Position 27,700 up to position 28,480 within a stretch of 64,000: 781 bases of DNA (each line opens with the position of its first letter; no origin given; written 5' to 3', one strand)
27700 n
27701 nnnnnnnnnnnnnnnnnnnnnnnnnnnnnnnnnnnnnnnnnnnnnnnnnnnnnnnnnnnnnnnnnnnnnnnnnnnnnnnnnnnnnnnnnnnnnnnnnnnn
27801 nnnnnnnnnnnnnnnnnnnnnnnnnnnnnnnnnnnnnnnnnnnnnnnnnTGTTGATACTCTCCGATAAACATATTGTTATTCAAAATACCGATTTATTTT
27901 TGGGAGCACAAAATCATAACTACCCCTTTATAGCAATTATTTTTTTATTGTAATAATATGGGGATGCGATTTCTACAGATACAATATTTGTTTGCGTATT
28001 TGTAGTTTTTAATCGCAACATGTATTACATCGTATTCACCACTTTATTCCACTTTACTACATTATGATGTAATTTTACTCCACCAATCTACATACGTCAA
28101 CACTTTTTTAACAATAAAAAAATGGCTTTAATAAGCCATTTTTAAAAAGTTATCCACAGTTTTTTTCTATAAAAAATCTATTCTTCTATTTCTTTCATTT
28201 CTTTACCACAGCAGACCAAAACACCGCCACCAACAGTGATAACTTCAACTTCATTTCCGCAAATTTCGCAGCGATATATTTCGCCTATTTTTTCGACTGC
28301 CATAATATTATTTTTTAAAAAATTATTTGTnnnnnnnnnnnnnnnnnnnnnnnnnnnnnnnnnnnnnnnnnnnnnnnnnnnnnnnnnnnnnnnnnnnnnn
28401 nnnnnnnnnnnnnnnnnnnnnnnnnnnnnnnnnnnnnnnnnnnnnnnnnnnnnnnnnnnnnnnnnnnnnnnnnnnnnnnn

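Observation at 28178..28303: Unannotated 41-aa desulforedoxin-like gene upstream of the dcw promoter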

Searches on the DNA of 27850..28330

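Call 53: search_rna_families(source=window, start=27850, end=28330, threshold=evalue, max_evalue=1)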
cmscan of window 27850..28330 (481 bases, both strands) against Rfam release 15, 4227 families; matches with E-value up to 1: 2.
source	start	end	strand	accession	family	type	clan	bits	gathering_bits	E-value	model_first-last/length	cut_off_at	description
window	27878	27914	-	RF01341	CRISPR-DR30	Gene; CRISPR;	-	22.1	50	0.097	1-38/38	no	CRISPR RNA direct repeat element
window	28099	28142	-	RF00032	Histone3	Cis-reg;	-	16.6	34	0.12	1-46/46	no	Histone 3' UTR stem-loop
